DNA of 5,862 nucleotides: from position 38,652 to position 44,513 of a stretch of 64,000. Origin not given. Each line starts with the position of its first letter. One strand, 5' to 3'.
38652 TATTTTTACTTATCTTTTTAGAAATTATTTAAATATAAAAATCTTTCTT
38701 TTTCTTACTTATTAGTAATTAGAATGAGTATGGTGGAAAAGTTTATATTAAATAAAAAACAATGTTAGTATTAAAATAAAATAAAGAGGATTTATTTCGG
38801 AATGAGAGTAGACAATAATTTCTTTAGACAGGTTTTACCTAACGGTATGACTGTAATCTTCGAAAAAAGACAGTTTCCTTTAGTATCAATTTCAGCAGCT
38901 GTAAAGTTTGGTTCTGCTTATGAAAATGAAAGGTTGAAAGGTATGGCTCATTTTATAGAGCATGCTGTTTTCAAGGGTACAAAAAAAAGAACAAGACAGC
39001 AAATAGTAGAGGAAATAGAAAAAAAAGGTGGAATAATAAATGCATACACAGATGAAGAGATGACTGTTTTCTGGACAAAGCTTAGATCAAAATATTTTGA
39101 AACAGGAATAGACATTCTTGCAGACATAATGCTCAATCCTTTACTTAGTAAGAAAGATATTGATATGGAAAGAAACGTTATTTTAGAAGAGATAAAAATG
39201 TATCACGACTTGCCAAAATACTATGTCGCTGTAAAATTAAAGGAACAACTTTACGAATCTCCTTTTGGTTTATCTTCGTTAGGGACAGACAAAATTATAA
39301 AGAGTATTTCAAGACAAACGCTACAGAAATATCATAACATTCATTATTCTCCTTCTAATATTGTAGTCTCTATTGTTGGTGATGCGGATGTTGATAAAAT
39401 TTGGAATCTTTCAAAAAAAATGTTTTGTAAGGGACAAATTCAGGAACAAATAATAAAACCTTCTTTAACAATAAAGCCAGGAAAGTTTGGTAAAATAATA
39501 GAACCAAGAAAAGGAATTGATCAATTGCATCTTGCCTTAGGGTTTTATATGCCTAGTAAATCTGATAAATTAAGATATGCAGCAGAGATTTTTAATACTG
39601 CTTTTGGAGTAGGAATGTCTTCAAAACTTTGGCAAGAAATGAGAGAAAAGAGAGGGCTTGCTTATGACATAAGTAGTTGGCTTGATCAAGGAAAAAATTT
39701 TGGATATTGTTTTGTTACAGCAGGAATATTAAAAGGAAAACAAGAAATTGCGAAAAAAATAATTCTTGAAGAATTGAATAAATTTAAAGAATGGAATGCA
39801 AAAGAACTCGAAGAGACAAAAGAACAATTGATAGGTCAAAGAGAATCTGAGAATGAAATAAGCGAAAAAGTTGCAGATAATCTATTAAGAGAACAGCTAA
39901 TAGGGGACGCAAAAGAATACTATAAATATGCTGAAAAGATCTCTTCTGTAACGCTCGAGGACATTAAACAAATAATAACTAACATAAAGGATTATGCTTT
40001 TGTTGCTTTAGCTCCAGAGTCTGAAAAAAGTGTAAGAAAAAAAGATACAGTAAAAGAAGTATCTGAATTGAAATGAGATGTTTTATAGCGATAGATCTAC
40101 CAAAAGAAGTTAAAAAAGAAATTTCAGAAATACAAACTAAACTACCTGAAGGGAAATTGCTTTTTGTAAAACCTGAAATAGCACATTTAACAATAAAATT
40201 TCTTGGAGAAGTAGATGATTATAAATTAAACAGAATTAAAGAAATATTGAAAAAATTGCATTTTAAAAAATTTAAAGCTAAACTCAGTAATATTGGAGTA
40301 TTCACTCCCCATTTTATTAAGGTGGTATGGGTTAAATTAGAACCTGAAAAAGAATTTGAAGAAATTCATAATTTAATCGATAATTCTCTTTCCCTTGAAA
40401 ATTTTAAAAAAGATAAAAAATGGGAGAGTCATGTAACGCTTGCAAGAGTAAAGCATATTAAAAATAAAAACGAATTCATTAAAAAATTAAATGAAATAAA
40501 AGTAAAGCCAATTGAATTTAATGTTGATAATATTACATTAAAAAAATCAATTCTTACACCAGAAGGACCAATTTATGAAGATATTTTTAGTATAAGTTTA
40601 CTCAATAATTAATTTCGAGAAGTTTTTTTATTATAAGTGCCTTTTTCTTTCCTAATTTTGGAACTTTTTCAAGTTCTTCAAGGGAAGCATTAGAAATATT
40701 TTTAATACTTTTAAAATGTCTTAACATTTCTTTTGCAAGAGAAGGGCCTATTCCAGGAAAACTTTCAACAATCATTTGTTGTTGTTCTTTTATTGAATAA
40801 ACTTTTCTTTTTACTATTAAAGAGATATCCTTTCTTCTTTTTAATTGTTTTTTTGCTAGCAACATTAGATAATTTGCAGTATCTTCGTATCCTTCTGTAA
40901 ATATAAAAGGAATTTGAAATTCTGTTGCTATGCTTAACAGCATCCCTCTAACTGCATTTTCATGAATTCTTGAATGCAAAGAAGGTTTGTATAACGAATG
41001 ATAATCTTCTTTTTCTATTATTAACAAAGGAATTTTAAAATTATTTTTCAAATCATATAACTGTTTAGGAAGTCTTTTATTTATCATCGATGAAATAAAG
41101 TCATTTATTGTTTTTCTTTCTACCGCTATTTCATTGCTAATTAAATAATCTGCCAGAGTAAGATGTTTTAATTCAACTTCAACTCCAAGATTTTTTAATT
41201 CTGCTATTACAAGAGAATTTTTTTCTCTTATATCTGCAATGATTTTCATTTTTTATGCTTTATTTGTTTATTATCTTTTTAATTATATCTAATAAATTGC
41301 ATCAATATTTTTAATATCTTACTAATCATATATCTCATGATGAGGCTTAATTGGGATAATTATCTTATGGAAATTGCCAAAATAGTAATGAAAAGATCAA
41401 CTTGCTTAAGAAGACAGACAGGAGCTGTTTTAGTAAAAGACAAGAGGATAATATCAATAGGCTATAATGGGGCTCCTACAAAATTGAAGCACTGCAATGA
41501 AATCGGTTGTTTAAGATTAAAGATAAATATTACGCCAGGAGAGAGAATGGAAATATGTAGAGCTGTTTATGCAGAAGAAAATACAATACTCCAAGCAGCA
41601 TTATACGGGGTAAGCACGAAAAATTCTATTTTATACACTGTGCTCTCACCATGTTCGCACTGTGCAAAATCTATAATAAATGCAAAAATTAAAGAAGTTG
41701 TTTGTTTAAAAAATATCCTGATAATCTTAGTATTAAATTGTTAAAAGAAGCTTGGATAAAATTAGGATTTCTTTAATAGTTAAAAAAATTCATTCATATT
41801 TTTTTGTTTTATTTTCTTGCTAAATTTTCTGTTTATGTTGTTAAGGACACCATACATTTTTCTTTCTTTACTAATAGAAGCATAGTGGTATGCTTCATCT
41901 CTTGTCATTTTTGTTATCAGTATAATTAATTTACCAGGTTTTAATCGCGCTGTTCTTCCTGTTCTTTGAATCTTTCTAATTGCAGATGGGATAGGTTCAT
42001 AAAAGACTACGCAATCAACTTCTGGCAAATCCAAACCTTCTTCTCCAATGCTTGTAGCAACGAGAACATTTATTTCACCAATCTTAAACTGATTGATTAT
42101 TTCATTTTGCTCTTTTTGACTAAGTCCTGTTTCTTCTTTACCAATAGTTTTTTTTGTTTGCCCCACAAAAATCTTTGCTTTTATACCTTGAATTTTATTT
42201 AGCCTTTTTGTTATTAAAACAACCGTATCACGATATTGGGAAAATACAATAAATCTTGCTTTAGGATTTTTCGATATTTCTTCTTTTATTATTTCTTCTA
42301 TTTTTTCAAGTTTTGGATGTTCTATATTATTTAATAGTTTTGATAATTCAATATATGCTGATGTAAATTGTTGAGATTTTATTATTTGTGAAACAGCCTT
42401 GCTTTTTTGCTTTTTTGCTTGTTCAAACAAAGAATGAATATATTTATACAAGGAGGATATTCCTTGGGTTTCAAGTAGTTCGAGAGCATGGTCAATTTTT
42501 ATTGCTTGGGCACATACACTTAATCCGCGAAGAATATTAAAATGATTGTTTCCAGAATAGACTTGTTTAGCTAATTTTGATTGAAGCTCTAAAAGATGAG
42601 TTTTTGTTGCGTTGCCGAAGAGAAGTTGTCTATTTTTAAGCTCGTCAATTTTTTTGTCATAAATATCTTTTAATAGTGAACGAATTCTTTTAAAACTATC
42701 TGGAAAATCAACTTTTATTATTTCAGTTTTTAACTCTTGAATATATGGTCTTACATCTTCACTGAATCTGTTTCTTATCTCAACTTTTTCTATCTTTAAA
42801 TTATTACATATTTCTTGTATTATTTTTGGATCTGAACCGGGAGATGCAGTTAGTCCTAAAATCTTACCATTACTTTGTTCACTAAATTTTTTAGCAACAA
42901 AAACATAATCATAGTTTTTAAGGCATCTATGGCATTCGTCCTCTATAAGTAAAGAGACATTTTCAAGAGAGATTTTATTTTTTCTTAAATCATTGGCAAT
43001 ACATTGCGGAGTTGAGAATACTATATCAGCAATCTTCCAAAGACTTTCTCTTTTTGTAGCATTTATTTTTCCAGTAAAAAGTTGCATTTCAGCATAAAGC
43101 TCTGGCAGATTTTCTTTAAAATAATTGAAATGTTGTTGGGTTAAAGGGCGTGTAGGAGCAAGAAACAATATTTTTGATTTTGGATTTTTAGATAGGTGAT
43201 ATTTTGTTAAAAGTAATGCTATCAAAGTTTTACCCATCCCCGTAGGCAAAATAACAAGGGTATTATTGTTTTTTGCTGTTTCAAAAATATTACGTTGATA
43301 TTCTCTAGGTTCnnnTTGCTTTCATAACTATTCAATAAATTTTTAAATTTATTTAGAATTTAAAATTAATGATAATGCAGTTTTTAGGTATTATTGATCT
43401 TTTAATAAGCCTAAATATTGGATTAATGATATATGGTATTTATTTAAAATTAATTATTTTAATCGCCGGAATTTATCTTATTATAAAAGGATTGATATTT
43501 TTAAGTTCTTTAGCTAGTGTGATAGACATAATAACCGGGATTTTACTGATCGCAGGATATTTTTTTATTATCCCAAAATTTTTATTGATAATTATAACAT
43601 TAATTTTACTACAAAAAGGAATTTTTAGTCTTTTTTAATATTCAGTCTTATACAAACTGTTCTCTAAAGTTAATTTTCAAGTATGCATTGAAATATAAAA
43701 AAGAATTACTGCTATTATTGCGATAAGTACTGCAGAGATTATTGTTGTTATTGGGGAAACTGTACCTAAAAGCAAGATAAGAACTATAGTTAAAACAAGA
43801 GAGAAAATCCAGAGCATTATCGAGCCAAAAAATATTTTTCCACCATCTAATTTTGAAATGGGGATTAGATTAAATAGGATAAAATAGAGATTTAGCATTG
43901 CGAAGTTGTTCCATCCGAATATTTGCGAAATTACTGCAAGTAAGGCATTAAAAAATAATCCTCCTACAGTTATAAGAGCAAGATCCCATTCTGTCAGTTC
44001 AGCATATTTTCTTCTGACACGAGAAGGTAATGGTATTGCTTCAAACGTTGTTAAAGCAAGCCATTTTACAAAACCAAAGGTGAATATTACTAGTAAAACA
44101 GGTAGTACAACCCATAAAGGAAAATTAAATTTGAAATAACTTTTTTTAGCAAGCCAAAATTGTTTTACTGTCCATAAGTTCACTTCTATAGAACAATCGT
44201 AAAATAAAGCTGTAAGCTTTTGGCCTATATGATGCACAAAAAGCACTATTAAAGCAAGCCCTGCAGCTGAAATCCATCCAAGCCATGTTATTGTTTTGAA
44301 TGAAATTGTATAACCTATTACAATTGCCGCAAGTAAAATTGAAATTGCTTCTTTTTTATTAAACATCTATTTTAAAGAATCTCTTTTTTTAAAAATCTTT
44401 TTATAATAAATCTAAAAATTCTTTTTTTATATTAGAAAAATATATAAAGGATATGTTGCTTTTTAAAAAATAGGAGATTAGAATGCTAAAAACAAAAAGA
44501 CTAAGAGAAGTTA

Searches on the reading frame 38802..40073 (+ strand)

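Call 18: search_protein_families(library=pfam, proteins=[window:38802-40073:+], max_evalue=0.001)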
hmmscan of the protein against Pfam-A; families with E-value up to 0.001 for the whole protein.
window:38802-40073:+ (424 aa): 2 families
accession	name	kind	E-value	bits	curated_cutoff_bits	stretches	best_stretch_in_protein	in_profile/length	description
PF00675.25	Peptidase_M16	-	6.3e-35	120.7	22.3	1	24-161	9-147/149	Insulinase (Peptidase family M16)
PF05193.26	Peptidase_M16_C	-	3.3e-32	112.3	23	1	168-343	1-181/181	Peptidase M16 inactive domain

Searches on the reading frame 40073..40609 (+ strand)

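Call 19: search_protein_families(library=pfam, proteins=[window:40073-40609:+], max_evalue=0.001)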
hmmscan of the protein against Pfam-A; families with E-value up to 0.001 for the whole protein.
window:40073-40609:+ (179 aa): 3 families
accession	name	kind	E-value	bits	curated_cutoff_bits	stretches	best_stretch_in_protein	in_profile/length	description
PF02834.22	LigT_PEase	-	1.7e-25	89.5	23.3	2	7-79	1-79/87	LigT like Phosphoesterase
PF13563.12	2_5_RNA_ligase2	-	2.1e-13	51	27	1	10-156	2-145/152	2'-5' RNA ligase superfamily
PF10469.15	AKAP7_NLS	-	1.1e-08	35.6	24.4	1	4-140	4-161/208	AKAP7 2'5' RNA ligase-like domain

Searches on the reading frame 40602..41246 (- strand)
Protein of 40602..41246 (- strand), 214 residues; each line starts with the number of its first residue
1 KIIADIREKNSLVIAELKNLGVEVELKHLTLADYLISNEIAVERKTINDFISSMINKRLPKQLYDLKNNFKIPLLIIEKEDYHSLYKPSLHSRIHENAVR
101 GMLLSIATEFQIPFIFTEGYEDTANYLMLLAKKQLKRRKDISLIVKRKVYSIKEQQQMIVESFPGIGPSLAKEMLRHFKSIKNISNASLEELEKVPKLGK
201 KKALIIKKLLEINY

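Call 18: search_protein_families(library=pfam, proteins=[window:40602-41246:-], max_evalue=0.001)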
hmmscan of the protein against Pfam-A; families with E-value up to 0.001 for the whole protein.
window:40602-41246:- (214 aa): 4 families
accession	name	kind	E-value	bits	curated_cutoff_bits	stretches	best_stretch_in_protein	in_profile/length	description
PF02732.21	ERCC4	-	3.1e-26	92.4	24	1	5-128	2-138/140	ERCC4 domain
PF14520.12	HHH_5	-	4.8e-10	40.2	27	1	161-203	5-48/57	Helix-hairpin-helix domain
PF12826.13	HHH_2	-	2.8e-08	34.3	27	1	164-208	9-53/64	Helix-hairpin-helix motif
PF00633.29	HHH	-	2e-05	24.6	24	0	180-203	1-24/30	Helix-hairpin-helix motif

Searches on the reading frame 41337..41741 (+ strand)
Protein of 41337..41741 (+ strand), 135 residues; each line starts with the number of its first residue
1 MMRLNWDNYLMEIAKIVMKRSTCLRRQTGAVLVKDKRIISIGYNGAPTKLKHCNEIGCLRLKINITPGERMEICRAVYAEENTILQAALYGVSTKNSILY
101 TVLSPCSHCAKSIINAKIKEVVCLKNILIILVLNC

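Call 69: search_protein_families(library=pfam, proteins=[window:41337-41741:+], max_evalue=0.001)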
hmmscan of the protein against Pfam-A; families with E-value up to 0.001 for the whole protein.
window:41337-41741:+ (135 aa): 2 families
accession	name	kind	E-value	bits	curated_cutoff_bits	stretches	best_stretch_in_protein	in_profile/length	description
PF00383.29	dCMP_cyt_deam_1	-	8.5e-22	77.4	25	1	5-124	2-101/102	Cytidine and deoxycytidylate deaminase zinc-binding region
PF14437.12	MafB19-deam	-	4.2e-13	49.8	27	1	5-123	2-99/142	MafB19-like deaminase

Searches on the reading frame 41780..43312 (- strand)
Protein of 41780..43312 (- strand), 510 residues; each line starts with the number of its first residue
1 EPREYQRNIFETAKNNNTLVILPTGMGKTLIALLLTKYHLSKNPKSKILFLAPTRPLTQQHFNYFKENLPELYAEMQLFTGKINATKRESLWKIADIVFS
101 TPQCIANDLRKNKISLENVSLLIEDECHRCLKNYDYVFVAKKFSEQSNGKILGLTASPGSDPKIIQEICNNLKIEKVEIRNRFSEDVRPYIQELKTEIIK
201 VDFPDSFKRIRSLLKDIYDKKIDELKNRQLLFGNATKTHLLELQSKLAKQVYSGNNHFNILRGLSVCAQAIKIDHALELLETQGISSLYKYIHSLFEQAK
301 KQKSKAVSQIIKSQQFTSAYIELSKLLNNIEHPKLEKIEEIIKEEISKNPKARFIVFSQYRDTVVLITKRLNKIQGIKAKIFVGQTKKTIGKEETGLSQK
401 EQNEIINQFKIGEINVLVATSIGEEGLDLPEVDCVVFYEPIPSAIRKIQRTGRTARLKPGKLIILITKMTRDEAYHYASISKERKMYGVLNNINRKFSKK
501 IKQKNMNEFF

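Call 18: search_protein_families(library=pfam, proteins=[window:41780-43312:-], max_evalue=0.001)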
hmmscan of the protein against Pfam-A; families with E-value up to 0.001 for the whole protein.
window:41780-43312:- (510 aa): 6 families
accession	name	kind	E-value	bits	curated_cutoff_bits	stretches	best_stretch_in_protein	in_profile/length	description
PF00270.35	DEAD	-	1.6e-25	90.2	26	1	4-162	2-164/167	DEAD/DEAH box helicase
PF00271.37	Helicase_C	-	1.5e-23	83.6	23.5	1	337-457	2-109/110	Helicase conserved C-terminal domain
PF04851.21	ResIII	-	2.4e-22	80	22.5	1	2-158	4-162/164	Type III restriction enzyme, res subunit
PF21210.2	RNA_helicase_helical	-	1.7e-15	57.5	27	1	235-318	24-105/108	Putative ATP-dependent RNA helicase, helical bundle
PF16203.11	ERCC3_RAD25_C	-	7e-05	22.7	27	1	397-484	89-172/248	ERCC3/RAD25/XPB C-terminal helicase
PF18766.7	SWI2_SNF2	-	8.6e-05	22.7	26.7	1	14-158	17-155/221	SWI2/SNF2 ATPase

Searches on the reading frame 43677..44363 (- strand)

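Call 18: search_protein_families(library=pfam, proteins=[window:43677-44363:-], max_evalue=0.001)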
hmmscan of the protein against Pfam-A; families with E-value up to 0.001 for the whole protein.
window:43677-44363:- (228 aa): 1 family
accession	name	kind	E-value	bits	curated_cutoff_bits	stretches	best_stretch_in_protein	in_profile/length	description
PF02163.28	Peptidase_M50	-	0.00021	21.2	27.2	1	151-181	163-193/221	Peptidase family M50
